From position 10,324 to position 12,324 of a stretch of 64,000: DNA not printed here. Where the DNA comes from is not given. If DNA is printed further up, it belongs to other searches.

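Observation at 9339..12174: SIR2-like NADase plus HerA-like ATPase two-gene module: a candidate abortive-infection antiphage system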

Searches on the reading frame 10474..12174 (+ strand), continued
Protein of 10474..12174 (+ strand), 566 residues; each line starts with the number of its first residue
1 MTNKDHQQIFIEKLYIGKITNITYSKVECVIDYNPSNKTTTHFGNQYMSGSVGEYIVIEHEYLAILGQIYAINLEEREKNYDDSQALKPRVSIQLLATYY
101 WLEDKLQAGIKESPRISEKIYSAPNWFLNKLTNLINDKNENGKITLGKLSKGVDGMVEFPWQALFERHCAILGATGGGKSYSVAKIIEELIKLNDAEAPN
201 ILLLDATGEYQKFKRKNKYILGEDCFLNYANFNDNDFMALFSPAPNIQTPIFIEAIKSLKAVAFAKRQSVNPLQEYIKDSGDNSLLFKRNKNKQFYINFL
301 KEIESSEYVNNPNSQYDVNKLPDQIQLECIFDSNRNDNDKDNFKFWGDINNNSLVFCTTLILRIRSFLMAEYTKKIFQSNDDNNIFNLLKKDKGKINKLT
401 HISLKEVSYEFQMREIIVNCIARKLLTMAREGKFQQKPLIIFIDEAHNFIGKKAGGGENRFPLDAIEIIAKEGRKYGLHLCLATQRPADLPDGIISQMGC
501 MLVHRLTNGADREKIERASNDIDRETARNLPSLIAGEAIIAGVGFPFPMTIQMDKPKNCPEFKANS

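Call 43: find_encoding_contigs(protein=P0028, flank=8000, max_places=3)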
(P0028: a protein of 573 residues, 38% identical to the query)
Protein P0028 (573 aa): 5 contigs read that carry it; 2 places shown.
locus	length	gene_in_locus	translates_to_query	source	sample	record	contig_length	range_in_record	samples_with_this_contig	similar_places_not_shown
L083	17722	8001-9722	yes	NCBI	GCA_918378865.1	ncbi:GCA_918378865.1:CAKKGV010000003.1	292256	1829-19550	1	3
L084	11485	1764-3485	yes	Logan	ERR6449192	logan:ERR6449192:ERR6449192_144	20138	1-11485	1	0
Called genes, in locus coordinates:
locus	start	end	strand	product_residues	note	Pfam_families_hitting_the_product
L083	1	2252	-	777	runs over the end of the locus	PF08273:Zn_Ribbon_Prim, PF13362:Toprim_3, PF08706:D5_N, PF19263:DUF5906, PF03288:Pox_D5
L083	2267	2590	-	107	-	PF17345:DUF5375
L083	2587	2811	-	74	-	-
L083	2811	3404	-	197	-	PF10554:Phage_ASH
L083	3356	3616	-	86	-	PF05930:Phage_AlpA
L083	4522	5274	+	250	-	PF07455:Psu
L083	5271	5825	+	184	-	PF07455:Psu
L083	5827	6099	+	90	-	PF04606:Ogr_Delta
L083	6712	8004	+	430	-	PF13289:SIR2_2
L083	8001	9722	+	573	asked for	PF01935:DUF87, PF05872:HerA_C (faint), PF12846:AAA_10 (faint)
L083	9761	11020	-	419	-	PF13356:Arm-DNA-bind_3, PF22022:Phage_int_M, PF00589:Phage_integrase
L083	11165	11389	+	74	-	-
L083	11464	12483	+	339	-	PF08240:ADH_N, PF01262:AlaDh_PNT_C (weak), PF02826:2-Hacid_dh_C (faint), PF00107:ADH_zinc_N, PF13602:ADH_zinc_N_2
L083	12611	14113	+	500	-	PF01935:DUF87 (weak), PF05872:HerA_C, PF10412:TrwB_AAD_bind (faint), PF12846:AAA_10 (faint), PF13401:AAA_22 (faint)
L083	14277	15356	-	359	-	PF03739:LptF_LptG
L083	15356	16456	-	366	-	PF03739:LptF_LptG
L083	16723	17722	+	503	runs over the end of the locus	PF02789:Peptidase_M17_N, PF00883:Peptidase_M17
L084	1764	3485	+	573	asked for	PF01935:DUF87, PF05872:HerA_C (faint), PF12846:AAA_10 (faint)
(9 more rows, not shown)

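Call 47: search_protein_families(library=padloc, proteins=[L001:3428-4948:+, L001:610-1740:+, L083:6712-8004:+], max_evalue=0.00001)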
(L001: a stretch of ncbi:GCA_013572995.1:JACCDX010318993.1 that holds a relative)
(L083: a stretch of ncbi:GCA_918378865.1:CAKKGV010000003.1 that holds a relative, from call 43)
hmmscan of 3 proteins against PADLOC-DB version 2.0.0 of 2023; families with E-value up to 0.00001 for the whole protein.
L001:3428-4948:+ (506 aa): 45 families (the best 25 are shown)
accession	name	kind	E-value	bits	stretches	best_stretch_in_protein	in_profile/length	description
PDLC03335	MTase_II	-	7.9e-124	412.5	1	11-496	76-572/607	Type II methyltransferase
PDLC03604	REase_MTase_IIG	-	1.5e-59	200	1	118-497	524-934/1011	Type IIG restriction enzyme-methyltransferase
PDLC03226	MTase_II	-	2.6e-44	149.8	2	10-243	12-238/579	Type II methyltransferase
PDLC03315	MTase_II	-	9.6e-43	144.7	1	12-493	15-472/502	Type II methyltransferase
PDLC03313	MTase_II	-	1.9e-33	113.9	1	12-245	20-259/563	Type II methyltransferase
PDLC03629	REase_MTase_IIG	-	3.3e-26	89.4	1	128-422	568-888/1182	Type IIG restriction enzyme-methyltransferase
PDLC03267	MTase_II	-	3.6e-24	83.6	1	9-211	8-190/539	Type II methyltransferase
PDLC03338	MTase_II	-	4.8e-24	83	1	6-210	121-320/604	Type II methyltransferase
PDLC04134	mad2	-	3.1e-23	80.3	1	6-259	263-468/492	mads_2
PDLC03348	MTase_II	-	1.4e-21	74.7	1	11-307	217-530/727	Type II methyltransferase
PDLC03612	REase_MTase_IIG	-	1.4e-21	74.4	1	130-480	806-1170/1247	Type IIG restriction enzyme-methyltransferase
PDLC03630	REase_MTase_IIG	-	1.1e-19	67.8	2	130-402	605-917/1100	Type IIG restriction enzyme-methyltransferase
PDLC03245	MTase_II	-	1.4e-19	68.1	1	9-256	22-286/577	Type II methyltransferase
PDLC03609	REase_MTase_IIG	-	3.3e-17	59.6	1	34-494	430-927/1066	Type IIG restriction enzyme-methyltransferase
PDLC03235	MTase_II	-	1.7e-16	58.2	1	11-240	100-356/648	Type II methyltransferase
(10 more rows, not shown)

L001:610-1740:+ (376 aa): 28 families (the best 25 are shown)
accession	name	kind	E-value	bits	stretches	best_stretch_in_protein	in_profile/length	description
PDLC04075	SIR2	-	7.3e-71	237.1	1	13-373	24-409/414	-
PDLC04084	SIR2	-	3.7e-54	182.6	1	18-362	18-383/414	-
PDLC04093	SIR2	-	1.8e-45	153.6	1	29-321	13-315/395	-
PDLC02186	SIR2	-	1.1e-37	128.2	1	22-357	11-385/412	-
PDLC04076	SIR2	-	4.6e-36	122.9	1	26-368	13-391/406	-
PDLC04087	SIR2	-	5.4e-35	118.9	1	30-347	7-322/343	-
PDLC04094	SIR2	-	1.5e-34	117.9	1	76-322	69-307/399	-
PDLC02408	Aga_SIR2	-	3.4e-32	109.9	1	110-351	109-323/343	Class II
PDLC04082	SIR2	-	9.8e-32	108.2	1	29-346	5-323/345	-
PDLC04090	SIR2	-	1.8e-31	107.8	1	109-345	148-374/426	-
PDLC02414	Aga_SIR2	-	1.3e-28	98.2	1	86-352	56-293/313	-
PDLC04079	SIR2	-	2.7e-28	96.7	1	19-314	27-358/430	-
PDLC04081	SIR2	-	9.4e-28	95.4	1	39-306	15-293/345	-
PDLC04085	SIR2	-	8.3e-27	92.1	2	114-230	161-278/463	-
PDLC04088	SIR2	-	6.6e-26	89.3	1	148-344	169-353/390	-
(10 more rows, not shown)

L083:6712-8004:+ (430 aa): 26 families (the best 25 are shown)
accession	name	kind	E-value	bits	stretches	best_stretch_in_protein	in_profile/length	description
PDLC04075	SIR2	-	6.9e-82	273.4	1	53-428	26-413/414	-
PDLC04084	SIR2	-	3.6e-47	159.5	1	55-423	18-404/414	-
PDLC04093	SIR2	-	2.5e-38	130.1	1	78-362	23-307/395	-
PDLC02186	SIR2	-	1.7e-36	124.2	1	68-385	18-360/412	-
PDLC04076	SIR2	-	6.3e-34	115.8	1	67-358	17-331/406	-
PDLC04081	SIR2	-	5.9e-33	112.5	1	77-345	16-283/345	-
PDLC04094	SIR2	-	6.2e-29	99.4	1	120-361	62-297/399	-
PDLC02414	Aga_SIR2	-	2.4e-28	97.4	1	157-411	75-301/313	-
PDLC04090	SIR2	-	6.9e-28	96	1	154-359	138-350/426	-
PDLC04087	SIR2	-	7.2e-25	85.6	1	84-359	23-285/343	-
PDLC02408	Aga_SIR2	-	2.3e-23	80.9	1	159-364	106-292/343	Class II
PDLC04082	SIR2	-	3.5e-22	76.8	1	178-354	109-282/345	-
PDLC04079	SIR2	-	6.4e-22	75.7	1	188-366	170-362/430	-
PDLC04092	SIR2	-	1e-19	69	1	173-356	90-258/318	-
PDLC04085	SIR2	-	1.6e-19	68.1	1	159-280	150-279/463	-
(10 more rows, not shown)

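Call 49: predict_structure(alignment_id=A2)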
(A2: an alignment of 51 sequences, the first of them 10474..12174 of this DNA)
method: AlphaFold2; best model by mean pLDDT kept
length: 566 residues; sequences in the alignment: 51
mean_pLDDT: 84.9   pTM: 0.85
mean pLDDT of the five models: 84.9, 84.4, 83.6, 83.4, 83.0
residues with pLDDT >= 90: 271; 70-90: 221; 50-70: 50; < 50: 24
segments of 3 or more residues with pLDDT < 50: 1-4, 37-52
pLDDT, mean of each block of 10 residues (from residue 1): 56 87 88 54 42 77 88 73 69 90 86 91 85 72 87 81 92 88 94 87 92 74 87 93 93 97 90 85 90 92 94 94 97 72 85 96 96 88 85 65 90 95 95 92 96 86 95 95 95 91 88 84 67 82 81 90 60
secondary structure, 60 per line:
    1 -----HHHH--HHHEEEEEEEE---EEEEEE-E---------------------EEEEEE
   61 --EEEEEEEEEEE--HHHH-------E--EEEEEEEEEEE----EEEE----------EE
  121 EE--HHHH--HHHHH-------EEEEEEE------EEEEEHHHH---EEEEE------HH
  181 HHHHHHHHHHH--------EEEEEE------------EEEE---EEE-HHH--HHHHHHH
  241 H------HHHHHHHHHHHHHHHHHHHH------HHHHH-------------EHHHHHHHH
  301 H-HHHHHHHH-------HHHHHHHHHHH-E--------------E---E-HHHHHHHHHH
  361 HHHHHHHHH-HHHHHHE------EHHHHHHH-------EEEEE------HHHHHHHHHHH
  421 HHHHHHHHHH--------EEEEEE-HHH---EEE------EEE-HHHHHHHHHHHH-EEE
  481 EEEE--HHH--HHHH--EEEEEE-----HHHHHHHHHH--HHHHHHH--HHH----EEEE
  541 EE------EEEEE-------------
elements in order: H6-9 E15-22 E26-31 E55-60 E63-73 H76-79 E90-100 E105-108 E119-122 H125-128 H131-135 E143-149 E156-160 H161-164 E168-172 H179-191 E200-205 E218-221 E225-227 H234-241 H248-267 H274-278 H293-301 H303-310 H318-328 H351-369 H371-376 H385-391 E399-403 H410-430 E439-444 E452-454 E461-463 H465-476 E478-484 H492-495 E498-503 H509-518 H521-527 E537-542 E549-553

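Call 53: fold_search(model_id=the predicted structure, library=pdb)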
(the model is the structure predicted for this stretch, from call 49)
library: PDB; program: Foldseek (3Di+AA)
matches with E <= 10: 1098; with E <= 0.001: 176
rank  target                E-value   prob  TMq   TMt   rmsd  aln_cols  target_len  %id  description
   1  9c1m_M                8.2e-35  1.00  0.68  0.66   7.7       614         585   20  HerA-DUF assembly 1 (released 2025-06-04)
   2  8wld_L                3.0e-33  1.00  0.71  0.61   6.3       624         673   19  Cryo-EM structure of SIR2/HerA antiphage complex (released 2024-09-11)
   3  8xav_A                3.8e-33  1.00  0.72  0.72   5.8       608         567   21  Cryo-EM structure of an anti-phage defense complex (released 2024-06-05)
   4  8xau_A                3.8e-33  1.00  0.71  0.71   6.2       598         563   22  Cryo-EM structure of HerA (released 2024-06-05)
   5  8wld_M                2.0e-32  1.00  0.71  0.61   6.2       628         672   18  Cryo-EM structure of SIR2/HerA antiphage complex (released 2024-09-11)
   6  8wod_O                3.6e-32  1.00  0.70  0.71   6.0       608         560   20  Cryo-EM structure of SIR2/HerA complex (released 2024-09-11)
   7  8wiv_O                5.5e-32  1.00  0.72  0.63   6.8       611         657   20  Cryo-EM structure of a bacterial protein (released 2024-09-11)
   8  8xau_E                5.8e-32  1.00  0.71  0.72   5.9       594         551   22  Cryo-EM structure of HerA (released 2024-06-05)
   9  8wld_D                8.3e-32  1.00  0.69  0.60   9.4       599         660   20  Cryo-EM structure of SIR2/HerA antiphage complex (released 2024-09-11)
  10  8yhx_A                1.3e-31  1.00  0.56  0.57  12.7       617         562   19  Cryo-EM structure of the trimeric HerA (released 2024-11-06)
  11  8woc_D                1.3e-31  1.00  0.68  0.70   9.5       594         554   20  Cryo-EM structure of SIR2/HerA complex (released 2024-09-11)
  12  8zis_C                1.4e-31  1.00  0.66  0.66   8.2       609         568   19  HerA Hexamer (released 2025-03-12)
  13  8ziq_N                1.8e-31  1.00  0.64  0.64   8.4       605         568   19  HerA-DUF4297 complex with DNA (released 2025-03-12)
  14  8wiv_D                2.4e-31  1.00  0.71  0.67   5.9       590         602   20  Cryo-EM structure of a bacterial protein (released 2024-09-11)
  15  8zis_F                2.4e-31  1.00  0.66  0.65   8.3       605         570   19  HerA Hexamer (released 2025-03-12)
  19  8wiv_L                6.2e-31  1.00  0.71  0.63   5.7       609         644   18  Cryo-EM structure of a bacterial protein (released 2024-09-11)
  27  8wiv_M                1.7e-30  1.00  0.71  0.65   5.4       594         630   20  Cryo-EM structure of a bacterial protein (released 2024-09-11)
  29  9c1m_Q                4.9e-30  1.00  0.63  0.62   8.9       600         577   21  HerA-DUF assembly 1 (released 2025-06-04)
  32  8xau_F                2.0e-29  1.00  0.67  0.72   6.9       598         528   22  Cryo-EM structure of HerA (released 2024-06-05)
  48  4d2i_B                2.0e-27  1.00  0.57  0.69   7.8       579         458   19  Crystal structure of the HerA hexameric DNA translocase from Sulfolobus solfataricus bound to AMP-PNP (released 2014-12-03)
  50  4d2i_A                3.9e-27  1.00  0.58  0.69   7.9       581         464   19  Crystal structure of the HerA hexameric DNA translocase from Sulfolobus solfataricus bound to AMP-PNP (released 2014-12-03)
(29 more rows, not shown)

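Call 62: find_related_loci(query=A2, collection=metagenome_contigs, flank=5000)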
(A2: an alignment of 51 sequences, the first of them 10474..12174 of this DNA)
Query A2 (566 aa) in metagenome_contigs; peptide patterns used: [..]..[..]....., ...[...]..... (x = any residue, [..] = any of these).
600 stretches matched a pattern (row limit reached: there are more); 455 encode a relative of the query (tblastn E <= 1e-3); the best 80 are kept; 80 distinct loci.
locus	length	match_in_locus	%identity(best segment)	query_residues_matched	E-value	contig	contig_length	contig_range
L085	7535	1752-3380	44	9-564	1e-140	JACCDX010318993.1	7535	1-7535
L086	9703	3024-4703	37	7-564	1e-122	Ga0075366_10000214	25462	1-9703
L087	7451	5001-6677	35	7-564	2e-120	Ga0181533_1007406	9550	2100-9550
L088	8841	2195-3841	39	14-561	2e-118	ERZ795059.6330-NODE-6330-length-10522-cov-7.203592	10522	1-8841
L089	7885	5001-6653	36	7-560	2e-117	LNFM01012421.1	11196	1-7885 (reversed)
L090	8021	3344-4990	39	14-561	3e-117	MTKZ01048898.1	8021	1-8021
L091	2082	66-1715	38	9-561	1e-122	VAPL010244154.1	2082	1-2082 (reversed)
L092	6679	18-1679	37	13-561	2e-115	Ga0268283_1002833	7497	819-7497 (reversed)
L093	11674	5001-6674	37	10-561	7e-115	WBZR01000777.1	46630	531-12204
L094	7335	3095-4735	38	14-561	2e-114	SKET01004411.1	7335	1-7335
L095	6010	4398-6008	39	14-549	1e-113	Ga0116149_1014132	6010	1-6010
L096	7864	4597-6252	38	9-561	9e-114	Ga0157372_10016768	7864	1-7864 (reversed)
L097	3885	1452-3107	39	9-561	2e-115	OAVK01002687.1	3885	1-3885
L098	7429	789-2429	38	14-561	2e-113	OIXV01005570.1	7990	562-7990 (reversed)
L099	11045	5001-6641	38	14-561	2e-113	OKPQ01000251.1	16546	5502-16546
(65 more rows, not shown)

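Call 63: find_related_loci(query=A2, collection=viral_contigs, flank=5000)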
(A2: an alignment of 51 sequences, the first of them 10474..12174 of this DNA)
Query A2 (566 aa) in viral_contigs; peptide patterns used: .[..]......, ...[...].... (x = any residue, [..] = any of these).
172 stretches matched a pattern; 13 encode a relative of the query (tblastn E <= 1e-3); 13 distinct loci.
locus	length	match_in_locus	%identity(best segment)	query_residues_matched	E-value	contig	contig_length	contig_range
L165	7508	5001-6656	39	9-561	3e-115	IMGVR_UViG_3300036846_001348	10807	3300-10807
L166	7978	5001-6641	38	14-561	4e-115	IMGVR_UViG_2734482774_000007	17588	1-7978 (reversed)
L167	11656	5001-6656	34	14-561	2e-107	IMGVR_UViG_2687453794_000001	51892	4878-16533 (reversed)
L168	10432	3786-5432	32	13-561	7e-97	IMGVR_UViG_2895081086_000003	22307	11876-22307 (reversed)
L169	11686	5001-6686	32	1-566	4e-90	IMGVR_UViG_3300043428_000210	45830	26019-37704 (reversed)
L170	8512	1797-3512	32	1-556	6e-88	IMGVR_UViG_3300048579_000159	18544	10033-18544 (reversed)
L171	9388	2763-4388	32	15-564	2e-85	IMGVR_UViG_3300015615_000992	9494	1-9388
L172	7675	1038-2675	37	14-560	5e-107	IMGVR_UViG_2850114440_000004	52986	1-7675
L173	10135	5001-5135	47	439-487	1e-5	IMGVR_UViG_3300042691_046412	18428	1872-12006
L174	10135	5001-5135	47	439-487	1e-5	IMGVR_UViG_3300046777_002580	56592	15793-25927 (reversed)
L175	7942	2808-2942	47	439-487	1e-5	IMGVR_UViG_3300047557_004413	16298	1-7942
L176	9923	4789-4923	47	439-487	1e-5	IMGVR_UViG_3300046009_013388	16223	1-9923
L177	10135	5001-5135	47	439-487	1e-5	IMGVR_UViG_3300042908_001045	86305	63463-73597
